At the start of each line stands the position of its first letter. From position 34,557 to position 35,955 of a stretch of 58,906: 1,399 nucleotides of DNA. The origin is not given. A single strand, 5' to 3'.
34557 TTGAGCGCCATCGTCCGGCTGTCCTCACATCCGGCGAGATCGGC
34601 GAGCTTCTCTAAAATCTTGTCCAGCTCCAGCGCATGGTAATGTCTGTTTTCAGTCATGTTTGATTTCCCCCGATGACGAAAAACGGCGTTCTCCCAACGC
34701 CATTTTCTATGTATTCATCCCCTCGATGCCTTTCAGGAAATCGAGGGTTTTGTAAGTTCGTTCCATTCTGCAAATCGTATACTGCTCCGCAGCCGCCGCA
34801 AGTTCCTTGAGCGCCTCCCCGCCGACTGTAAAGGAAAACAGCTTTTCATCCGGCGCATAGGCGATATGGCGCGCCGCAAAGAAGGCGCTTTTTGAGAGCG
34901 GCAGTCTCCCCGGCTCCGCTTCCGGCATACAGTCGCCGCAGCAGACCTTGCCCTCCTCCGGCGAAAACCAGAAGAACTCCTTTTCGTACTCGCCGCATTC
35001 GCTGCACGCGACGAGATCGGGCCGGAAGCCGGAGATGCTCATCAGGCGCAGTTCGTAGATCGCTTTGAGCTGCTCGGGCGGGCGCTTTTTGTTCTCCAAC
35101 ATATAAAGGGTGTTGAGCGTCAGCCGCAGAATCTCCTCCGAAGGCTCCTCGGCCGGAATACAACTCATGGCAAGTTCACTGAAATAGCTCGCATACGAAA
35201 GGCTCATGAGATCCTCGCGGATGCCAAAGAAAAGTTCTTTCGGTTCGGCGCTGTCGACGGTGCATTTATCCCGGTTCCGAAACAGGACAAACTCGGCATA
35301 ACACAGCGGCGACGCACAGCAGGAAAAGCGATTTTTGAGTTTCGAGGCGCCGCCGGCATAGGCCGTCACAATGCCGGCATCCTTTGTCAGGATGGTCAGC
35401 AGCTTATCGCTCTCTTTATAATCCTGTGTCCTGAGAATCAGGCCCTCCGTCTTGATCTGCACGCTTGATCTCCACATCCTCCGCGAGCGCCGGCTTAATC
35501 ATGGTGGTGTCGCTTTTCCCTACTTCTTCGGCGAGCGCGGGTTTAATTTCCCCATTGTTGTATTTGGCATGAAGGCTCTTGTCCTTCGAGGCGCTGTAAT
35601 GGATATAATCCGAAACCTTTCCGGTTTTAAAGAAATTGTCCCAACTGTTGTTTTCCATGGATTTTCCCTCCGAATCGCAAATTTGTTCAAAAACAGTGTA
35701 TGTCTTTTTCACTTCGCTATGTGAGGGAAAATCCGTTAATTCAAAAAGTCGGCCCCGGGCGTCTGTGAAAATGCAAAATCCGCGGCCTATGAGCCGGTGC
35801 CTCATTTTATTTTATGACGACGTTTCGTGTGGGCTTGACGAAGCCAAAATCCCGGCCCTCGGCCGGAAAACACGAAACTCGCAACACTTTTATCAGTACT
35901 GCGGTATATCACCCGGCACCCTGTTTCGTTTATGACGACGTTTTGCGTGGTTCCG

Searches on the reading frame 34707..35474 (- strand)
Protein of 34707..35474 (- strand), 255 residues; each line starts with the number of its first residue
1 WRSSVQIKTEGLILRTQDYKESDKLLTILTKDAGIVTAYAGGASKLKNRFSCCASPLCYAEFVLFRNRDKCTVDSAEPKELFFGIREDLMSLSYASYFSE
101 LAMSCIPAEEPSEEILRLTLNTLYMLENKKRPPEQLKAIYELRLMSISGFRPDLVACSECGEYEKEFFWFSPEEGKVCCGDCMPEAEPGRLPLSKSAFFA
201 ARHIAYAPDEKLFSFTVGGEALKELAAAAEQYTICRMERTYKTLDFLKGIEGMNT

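Call 81: find_homologous_proteins(query=window:34707-35474:-, max_evalue=1e-60)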
Query window:34707-35474:- (255 aa): 57 proteins with E <= 1e-60 among 1404 candidates.
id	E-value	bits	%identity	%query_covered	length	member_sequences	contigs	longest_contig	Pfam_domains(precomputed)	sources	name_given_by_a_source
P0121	3.7e-159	546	94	100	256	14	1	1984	PF11967.15,PF02565.22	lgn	-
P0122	3.1e-144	497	88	98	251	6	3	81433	PF11967.15,PF02565.22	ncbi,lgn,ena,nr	ncbi:MAG: DNA repair protein RecO [Oscillospiraceae bacterium]|nr:DNA repair protein RecO [Oscillosp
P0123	1.7e-143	495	88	98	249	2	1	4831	PF11967.15,PF02565.22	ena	-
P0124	7.8e-93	329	60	97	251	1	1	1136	PF11967.15,PF02565.22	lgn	-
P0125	6.3e-92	326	60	98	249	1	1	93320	PF11967.15,PF02565.22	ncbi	-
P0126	3.1e-91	323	59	96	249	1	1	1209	PF11967.15,PF02565.22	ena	-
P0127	1.6e-90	321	61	96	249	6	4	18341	PF11967.15,PF02565.22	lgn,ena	-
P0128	1.7e-90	321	59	96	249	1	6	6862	PF11967.15,PF02565.22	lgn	-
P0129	2.0e-89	317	60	96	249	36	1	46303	PF11967.15,PF02565.22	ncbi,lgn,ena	-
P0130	5.1e-89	316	59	96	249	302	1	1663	PF11967.15,PF02565.22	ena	-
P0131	1.9e-88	314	58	96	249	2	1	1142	PF11967.15,PF02565.22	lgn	-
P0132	3.8e-88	313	57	97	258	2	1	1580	PF11967.15,PF02565.22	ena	-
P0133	4.9e-88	313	57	96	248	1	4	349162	PF11967.15,PF02565.22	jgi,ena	-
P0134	5.3e-88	313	56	96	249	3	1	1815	PF11967.15,PF02565.22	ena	-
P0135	7.0e-88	312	58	96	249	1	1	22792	PF11967.15,PF02565.22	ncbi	-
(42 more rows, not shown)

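Call 82: find_encoding_contigs(protein=P0122, flank=10000, max_places=4)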
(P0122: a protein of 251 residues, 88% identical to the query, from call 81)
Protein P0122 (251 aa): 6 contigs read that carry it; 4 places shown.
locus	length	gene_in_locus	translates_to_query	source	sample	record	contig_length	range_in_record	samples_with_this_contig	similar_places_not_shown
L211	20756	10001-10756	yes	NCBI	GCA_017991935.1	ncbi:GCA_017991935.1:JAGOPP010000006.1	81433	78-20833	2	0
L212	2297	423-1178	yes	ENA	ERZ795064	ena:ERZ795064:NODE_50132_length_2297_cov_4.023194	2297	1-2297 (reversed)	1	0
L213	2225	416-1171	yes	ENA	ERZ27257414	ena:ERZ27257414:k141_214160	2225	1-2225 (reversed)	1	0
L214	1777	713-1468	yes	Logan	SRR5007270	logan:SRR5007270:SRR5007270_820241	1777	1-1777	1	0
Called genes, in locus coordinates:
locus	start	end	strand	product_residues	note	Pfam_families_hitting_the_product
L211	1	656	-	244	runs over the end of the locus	?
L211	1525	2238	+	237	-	-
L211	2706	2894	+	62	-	-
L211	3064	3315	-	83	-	-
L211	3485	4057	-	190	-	PF03167:UDG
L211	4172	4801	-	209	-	PF06130:PTAC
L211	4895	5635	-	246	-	PF01520:Amidase_3, PF06347:SH3_4 (weak), PF08239:SH3_3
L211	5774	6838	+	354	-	PF01063:Aminotran_4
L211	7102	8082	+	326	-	PF01695:IstB_IS21 (weak), PF02562:PhoH, PF13604:AAA_30, PF13245:AAA_19 (weak)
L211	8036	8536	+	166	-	PF02130:YbeY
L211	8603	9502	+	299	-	PF00009:GTP_EFTU, PF00071:Ras (weak), PF00350:Dynamin_N (faint), PF01926:MMR_HSR1, PF02421:FeoB_N, PF03193:RsgA_GTPase (faint), PF04548:AIG1 (weak), PF07650:KH_2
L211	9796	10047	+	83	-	-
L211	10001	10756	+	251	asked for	PF11967:RecO_N, PF02565:RecO_C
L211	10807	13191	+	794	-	PF00488:MutS_V, PF20297:MSSS, PF01713:Smr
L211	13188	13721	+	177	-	PF02870:Methyltransf_1N (weak), PF01035:DNA_binding_1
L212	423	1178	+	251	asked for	PF11967:RecO_N, PF02565:RecO_C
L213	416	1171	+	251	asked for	PF11967:RecO_N, PF02565:RecO_C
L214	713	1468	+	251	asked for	PF11967:RecO_N, PF02565:RecO_C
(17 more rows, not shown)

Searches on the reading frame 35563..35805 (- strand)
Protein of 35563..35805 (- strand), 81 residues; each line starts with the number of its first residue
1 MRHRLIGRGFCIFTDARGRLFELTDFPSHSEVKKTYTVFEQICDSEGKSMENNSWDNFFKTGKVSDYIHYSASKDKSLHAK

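Call 74: search_protein_families(library=pfam, proteins=[window:35563-35805:-], max_evalue=0.001)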
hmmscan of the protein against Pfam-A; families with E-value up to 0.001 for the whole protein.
window:35563-35805:- (81 aa): 0 families
